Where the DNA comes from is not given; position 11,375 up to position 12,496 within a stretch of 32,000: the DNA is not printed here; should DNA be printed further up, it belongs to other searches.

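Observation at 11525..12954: Translationally coupled two-gene module (unknown 203-aa protein plus 273-aa HEPN protein) is a candidate new toxin-antitoxin or abortive-infection system on an archaeal integrative element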

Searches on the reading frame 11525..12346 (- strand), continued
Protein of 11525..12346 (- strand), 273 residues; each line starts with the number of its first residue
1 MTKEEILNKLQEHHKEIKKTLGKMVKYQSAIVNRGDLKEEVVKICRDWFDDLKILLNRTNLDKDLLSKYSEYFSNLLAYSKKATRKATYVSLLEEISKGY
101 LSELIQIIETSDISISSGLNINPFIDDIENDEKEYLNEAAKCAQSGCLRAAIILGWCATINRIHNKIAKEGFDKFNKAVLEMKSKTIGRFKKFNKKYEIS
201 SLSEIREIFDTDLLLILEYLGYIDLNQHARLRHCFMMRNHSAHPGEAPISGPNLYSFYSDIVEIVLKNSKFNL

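Call 36: fold_search(model_id=the predicted structure, library=pdb)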
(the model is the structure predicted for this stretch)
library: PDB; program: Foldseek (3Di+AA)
matches with E <= 10: 59; with E <= 0.001: 0
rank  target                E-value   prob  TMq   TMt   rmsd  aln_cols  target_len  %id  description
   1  5fsh_A                1.0e+00  0.38  0.30  0.20  15.0       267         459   12  Crystal structure of Thermus thermophilus Csm6 (released 2016-01-27)
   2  2y00_B                1.5e+00  0.08  0.20  0.18  22.0       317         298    9  TURKEY BETA1 ADRENERGIC RECEPTOR WITH STABILISING MUTATIONS AND BOUND PARTIAL AGONIST DOBUTAMINE (CRYSTAL DOB92) (released 2011-01-12)
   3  9hfk_A                1.5e+00  0.06  0.13  0.14  22.5       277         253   10  Cryo-EM structure of the freshwater actinorhodopsin, Rhodoluna lacicola (RlActR) (released 2026-03-18)
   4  3zpr_B                1.7e+00  0.08  0.19  0.18  21.8       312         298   10  Thermostabilised turkey beta1 adrenergic receptor with 4-methyl-2-(piperazin-1-yl) quinoline bound (released 2013-04-03)
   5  3hah_A                1.7e+00  0.06  0.15  0.15  27.3       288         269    9  Crystal structure of human PACSIN1 F-BAR domain (C2 lattice) (released 2009-06-16)
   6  6drz                  2.1e+00  0.28  0.27  0.19  15.4       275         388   11  Structural Determinants of Activation and Biased Agonism at the 5-HT2B Receptor (released 2018-08-29)
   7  8iyj_R4               2.8e+00  0.02  0.12  0.10  35.5       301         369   13  Cryo-EM structure of the 48-nm repeat doublet microtubule from mouse sperm (released 2023-07-05)
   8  4zud                  3.0e+00  0.09  0.25  0.19  19.2       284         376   11  Crystal Structure of Human Angiotensin Receptor in Complex with Inverse Agonist Olmesartan at 2.8A resolution. (released 2015-10-07)
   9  7ryc_O                3.2e+00  0.05  0.17  0.17  19.5       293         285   11  Oxytocin receptor (OTR) bound to oxytocin in complex with a heterotrimeric Gq protein (released 2022-03-09)
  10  4amj_B                3.4e+00  0.05  0.19  0.18  21.9       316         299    9  Turkey beta1 adrenergic receptor with stabilising mutations and bound biased agonist carvedilol (released 2012-05-23)
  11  9vj6_R                3.6e+00  0.05  0.18  0.17  18.9       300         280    9  Cryo-EM structure of 5-HT1AR-Gi3 in complex with F-15599 (released 2025-11-12)
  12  8hii_A                3.7e+00  0.06  0.22  0.13  21.6       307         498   11  The BRIL-SLC19A1/Fab/Nb ternary complex (released 2022-12-21)
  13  2ycz_A                3.7e+00  0.04  0.16  0.16  21.3       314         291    8  TURKEY BETA1 ADRENERGIC RECEPTOR WITH STABILISING MUTATIONS AND BOUND ANTAGONIST IODOCYANOPINDOLOL (released 2011-06-01)
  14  3q84_B                3.7e+00  0.03  0.15  0.14  27.4       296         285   10  Crystal structure of human PACSIN 1 F-BAR domain (released 2012-02-22)
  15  6ff6                  3.9e+00  0.14  0.28  0.34  17.0       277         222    8  Crystal structure of novel repeat protein BRIC1 (released 2018-09-05)
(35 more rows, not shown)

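Call 37: search_protein_families(library=pfam, alignment_id=A1, max_evalue=1)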
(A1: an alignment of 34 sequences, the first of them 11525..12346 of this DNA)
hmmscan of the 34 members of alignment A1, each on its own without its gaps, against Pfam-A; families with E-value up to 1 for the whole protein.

A. member 1, window:11525-12346:- (273 aa): 4 families
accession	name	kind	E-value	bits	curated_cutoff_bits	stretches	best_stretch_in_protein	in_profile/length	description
PF19326.5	AMP_deaminase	-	0.011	14.5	27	1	158-223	225-292/630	AMP deaminase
PF17083.10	Swm2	-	0.034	14.6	25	1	16-78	9-70/130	Nucleolar protein Swm2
PF24861.2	SUS_N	-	0.068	13.8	25.4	1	3-48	6-51/115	Sucrose synthase N-terminal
PF03789.18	ELK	-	0.087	13.2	21.3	1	64-76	5-17/22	ELK domain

B. families by the number of members that match (of 34 scanned): 33 families (the first 25 are shown)
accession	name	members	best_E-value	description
PF13643.11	DUF4145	2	0.011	Domain of unknown function (DUF4145)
PF20675.2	MPH2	2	0.044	Maintenance of Photosystem II under High light 2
PF21186.2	DUF6852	2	0.16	Domain of unknown function (DUF6852)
PF18735.6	HEPN_RiboL-PSP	1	0.0011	RiboL-PSP-HEPN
PF18731.6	HEPN_Swt1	1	0.0066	Swt1-like HEPN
PF13422.11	DUF4110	1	0.008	Domain of unknown function (DUF4110)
PF19326.5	AMP_deaminase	1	0.011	AMP deaminase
PF08349.16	DUF1722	1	0.019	Protein of unknown function (DUF1722)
PF12009.13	Telomerase_RBD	1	0.028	Telomerase ribonucleoprotein complex - RNA binding domain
PF17083.10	Swm2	1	0.034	Nucleolar protein Swm2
PF02865.22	STAT_int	1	0.037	STAT protein, protein interaction domain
PF22872.1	DUF7018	1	0.058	Domain of unknown function (DUF7018)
PF00494.24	SQS_PSY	1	0.062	Squalene/phytoene synthase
PF24861.2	SUS_N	1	0.068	Sucrose synthase N-terminal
PF16767.10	KinB_sensor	1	0.086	Sensor domain of alginate biosynthesis sensor protein KinB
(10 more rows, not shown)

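Call 38: search_solved_structures(query=A1, max_evalue=10, show_alignments=3)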
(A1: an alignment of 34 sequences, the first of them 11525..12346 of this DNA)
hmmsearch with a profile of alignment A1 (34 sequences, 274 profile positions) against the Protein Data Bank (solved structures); distinct sequences matched with E-value up to 10: 3.
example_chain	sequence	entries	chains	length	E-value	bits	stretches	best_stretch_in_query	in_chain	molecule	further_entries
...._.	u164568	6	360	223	0.52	13.3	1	5-102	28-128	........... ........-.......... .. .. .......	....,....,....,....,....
7abk_A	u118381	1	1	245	0.62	13.1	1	5-102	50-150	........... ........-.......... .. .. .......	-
8akq_0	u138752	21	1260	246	0.63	13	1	5-102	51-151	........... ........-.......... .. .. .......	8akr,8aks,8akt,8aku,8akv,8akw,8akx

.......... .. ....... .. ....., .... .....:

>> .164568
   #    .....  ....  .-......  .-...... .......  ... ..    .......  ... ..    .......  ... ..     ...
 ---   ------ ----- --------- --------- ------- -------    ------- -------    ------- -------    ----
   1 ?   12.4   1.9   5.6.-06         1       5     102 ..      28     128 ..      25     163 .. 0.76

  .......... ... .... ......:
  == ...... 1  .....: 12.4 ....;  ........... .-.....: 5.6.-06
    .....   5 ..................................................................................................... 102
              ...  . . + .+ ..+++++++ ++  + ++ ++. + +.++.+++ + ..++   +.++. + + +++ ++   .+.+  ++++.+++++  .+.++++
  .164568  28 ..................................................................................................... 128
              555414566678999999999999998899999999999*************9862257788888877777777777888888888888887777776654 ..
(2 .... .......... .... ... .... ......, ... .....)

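Call 47: search_dna_similar(query=window:11525-12346:-, collection=plasmids, mode=protein, max_rows=25)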
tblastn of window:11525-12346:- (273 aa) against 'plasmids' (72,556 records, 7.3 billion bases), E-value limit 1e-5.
No match.

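Call 48: search_dna_similar(query=window:11525-12346:-, collection=phages, mode=protein, max_rows=25, max_evalue=0.01)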
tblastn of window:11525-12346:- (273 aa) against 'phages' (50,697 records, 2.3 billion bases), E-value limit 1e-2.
No match.

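Call 49: find_encoding_contigs(protein=P0001, flank=10000, max_places=3)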
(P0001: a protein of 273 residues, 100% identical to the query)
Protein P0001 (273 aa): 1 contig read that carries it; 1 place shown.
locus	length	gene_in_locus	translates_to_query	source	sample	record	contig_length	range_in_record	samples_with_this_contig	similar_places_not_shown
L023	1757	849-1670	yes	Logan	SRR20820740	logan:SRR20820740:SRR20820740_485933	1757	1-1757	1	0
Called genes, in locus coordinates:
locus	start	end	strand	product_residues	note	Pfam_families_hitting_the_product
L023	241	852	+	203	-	-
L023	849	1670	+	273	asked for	PF27235:AF_1680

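Call 53: find_encoding_contigs(protein=P0233, flank=3000, max_places=2)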
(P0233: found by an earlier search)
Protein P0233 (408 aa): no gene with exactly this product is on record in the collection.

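Call 66: search_protein_families(library=pfam, alignment_id=A4, max_evalue=0.00001)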
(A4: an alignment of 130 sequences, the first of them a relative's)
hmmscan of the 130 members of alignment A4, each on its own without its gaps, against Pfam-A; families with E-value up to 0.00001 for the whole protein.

A. member 1, L001:1912-2331:- (139 aa): 0 families

B. families by the number of members that match (of 130 scanned): 112 families (the first 25 are shown)
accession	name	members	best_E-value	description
PF01555.25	N6_N4_Mtase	3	2.1e-46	DNA methylase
PF07719.23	TPR_2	3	1.2e-13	Tetratricopeptide repeat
PF02867.20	Ribonuc_red_lgC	2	1.1e-141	Ribonucleotide reductase, barrel domain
PF00005.33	ABC_tran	2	1.3e-56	ABC transporter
PF00515.34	TPR_1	2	8.3e-16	Tetratricopeptide repeat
PF13181.12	TPR_8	2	2.7e-13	Tetratricopeptide repeat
PF13432.12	TPR_16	2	4.2e-10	Tetratricopeptide repeat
PF12637.14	TSCPD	2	5.5e-10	TSCPD domain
PF13414.12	TPR_11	2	5.9e-10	TPR repeat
PF13431.12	TPR_17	2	3.4e-09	Tetratricopeptide repeat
PF13428.12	TPR_14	2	1.4e-08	Tetratricopeptide repeat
PF12686.12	DUF3800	2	7e-08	Protein of unknown function (DUF3800)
PF01139.22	RtcB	1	2.5e-171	tRNA-splicing ligase RtcB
PF00873.25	ACR_tran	1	2.3e-159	AcrB/AcrD/AcrF family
PF01053.26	Cys_Met_Meta_PP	1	1.2e-127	Cys/Met metabolism PLP-dependent enzyme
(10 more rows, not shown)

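Call 67: search_protein_families(library=padloc, alignment_id=A4, max_evalue=0.00001)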
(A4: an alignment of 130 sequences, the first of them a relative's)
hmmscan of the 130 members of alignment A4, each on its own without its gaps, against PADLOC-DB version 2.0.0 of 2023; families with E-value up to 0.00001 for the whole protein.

A. member 1, L001:1912-2331:- (139 aa): 0 families

B. families by the number of members that match (of 130 scanned): 105 families (the first 25 are shown)
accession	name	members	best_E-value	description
PDLC03632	MTase_III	3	1.5e-107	Type III methyltransferase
PDLC03238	MTase_II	3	2.9e-104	Type II methyltransferase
PDLC03371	MTase_II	3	1.9e-70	Type II methyltransferase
PDLC04135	mad3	3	2.3e-55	mads_3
PDLC03299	MTase_II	3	2.4e-52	Type II methyltransferase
PDLC03320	MTase_II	3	1e-41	Type II methyltransferase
PDLC03216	MTase_II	3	5.7e-40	Type II methyltransferase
PDLC03738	oMTase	3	3e-35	orphan methyltransferase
PDLC03339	MTase_II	3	2.1e-31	Type II methyltransferase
PDLC03353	MTase_II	3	6.7e-31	Type II methyltransferase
PDLC03387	MTase_II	3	2.9e-30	Type II methyltransferase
PDLC03300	MTase_II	3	1.4e-26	Type II methyltransferase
PDLC03636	MTase_III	3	4.5e-24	Type III methyltransferase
PDLC03635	MTase_III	3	8.8e-23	Type III methyltransferase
PDLC03354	MTase_II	3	5.7e-21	Type II methyltransferase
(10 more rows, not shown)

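Call 77: search_protein_representatives(alignment_id=A1)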
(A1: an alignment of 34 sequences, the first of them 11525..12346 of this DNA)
Query: 34 sequences, 274 profile positions. Proteins with E-value up to 0.001 (for the whole library): 844; up to 1e-10: 276; up to 1e-30: 102. The best 150 are listed.
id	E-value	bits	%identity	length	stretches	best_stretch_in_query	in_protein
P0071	8.1e-126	435.8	-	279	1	1-272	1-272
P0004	2.5e-115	401.4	-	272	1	1-271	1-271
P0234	2.3e-99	349.0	-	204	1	75-273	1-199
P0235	4.2e-95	335.1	-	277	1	2-273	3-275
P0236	7.7e-90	317.8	-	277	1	2-270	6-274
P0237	8.4e-85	301.3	-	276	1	1-273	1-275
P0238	3.6e-80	286.1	-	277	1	2-272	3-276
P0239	6.8e-80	285.2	-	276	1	2-272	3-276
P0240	1.7e-78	280.6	-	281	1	2-272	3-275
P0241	2.4e-78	280.1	-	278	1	6-273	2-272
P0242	4.7e-77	275.9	-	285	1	1-272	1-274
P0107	1.5e-76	274.2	-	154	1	129-273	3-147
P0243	4.7e-76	272.6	-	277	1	2-272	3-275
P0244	8.4e-76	271.8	-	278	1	2-271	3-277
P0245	7.9e-75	268.6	-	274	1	2-269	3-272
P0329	1.9e-31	126.3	-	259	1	8-264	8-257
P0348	4.9e-25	105.3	-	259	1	7-265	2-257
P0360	7.7e-22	94.8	-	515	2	101-270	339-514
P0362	8.1e-22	94.7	-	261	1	10-270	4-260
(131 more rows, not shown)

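Call 79: search_protein_families(library=pfam, alignment_id=A5, max_evalue=0.01)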
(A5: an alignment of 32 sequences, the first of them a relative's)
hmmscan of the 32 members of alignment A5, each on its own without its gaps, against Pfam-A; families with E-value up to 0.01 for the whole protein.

A. member 1, P0360 (515 aa): 1 family
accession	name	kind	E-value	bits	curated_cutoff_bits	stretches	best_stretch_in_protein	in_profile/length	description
PF02195.25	ParB_N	-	7.8e-15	55.1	26.3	1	9-92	3-78/95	ParB N-terminal domain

B. families by the number of members that match (of 32 scanned): 19 families
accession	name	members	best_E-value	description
PF02195.25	ParB_N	3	7.8e-15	ParB N-terminal domain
PF13643.11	DUF4145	2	0.0029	Domain of unknown function (DUF4145)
PF13855.12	LRR_8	1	1.9e-20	Leucine rich repeat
PF12799.13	LRR_4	1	1.3e-15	Leucine Rich repeats (2 copies)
PF15777.11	Anti-TRAP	1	3.4e-08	Tryptophan RNA-binding attenuator protein inhibitory protein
PF00684.25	DnaJ_CXXCXGXG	1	7e-08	DnaJ central domain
PF13516.12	LRR_6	1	1.6e-07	Leucine Rich repeat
PF00560.39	LRR_1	1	8.8e-07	Leucine Rich Repeat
PF01909.29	NTP_transf_2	1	9.2e-06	Nucleotidyltransferase domain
PF14580.12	LRR_9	1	4.7e-05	Leucine-rich repeat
PF18765.7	Polbeta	1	0.00026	Polymerase beta, Nucleotidyltransferase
PF13306.12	LRR_5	1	0.00028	BspA type Leucine rich repeat region (6 copies)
PF18659.6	CelTOS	1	0.0004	Cell-traversal protein for ookinetes and sporozoites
PF17302.8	DUF5351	1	0.00059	Family of unknown function (DUF5351)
PF00372.24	Hemocyanin_M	1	0.0024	Hemocyanin, copper containing domain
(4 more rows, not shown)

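Call 80: find_encoding_contigs(protein=P0360, flank=5000, max_places=3)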
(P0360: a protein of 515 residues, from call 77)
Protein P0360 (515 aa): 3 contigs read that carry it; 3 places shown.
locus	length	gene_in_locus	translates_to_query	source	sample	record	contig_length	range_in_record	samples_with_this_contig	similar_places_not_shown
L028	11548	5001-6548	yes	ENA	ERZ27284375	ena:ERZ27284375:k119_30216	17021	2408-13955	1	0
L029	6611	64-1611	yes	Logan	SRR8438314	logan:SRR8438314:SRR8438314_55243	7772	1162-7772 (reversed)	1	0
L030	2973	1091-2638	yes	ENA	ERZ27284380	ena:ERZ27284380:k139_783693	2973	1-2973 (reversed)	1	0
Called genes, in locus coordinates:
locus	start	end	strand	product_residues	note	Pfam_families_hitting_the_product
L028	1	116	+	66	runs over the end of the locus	-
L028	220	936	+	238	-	-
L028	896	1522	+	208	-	-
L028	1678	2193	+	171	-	-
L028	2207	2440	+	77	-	-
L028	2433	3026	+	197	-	-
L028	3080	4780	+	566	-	-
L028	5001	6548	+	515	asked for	PF02195:ParB_N, PF27235:AF_1680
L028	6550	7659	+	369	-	PF04055:Radical_SAM (faint)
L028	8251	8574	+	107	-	-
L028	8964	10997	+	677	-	PF13589:HATPase_c_3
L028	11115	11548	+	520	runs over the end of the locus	PF12161:HsdM_N, PF02384:N6_Mtase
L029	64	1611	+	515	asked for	PF02195:ParB_N, PF27235:AF_1680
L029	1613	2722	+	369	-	PF04055:Radical_SAM (faint)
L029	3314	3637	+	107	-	-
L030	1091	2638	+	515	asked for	PF02195:ParB_N, PF27235:AF_1680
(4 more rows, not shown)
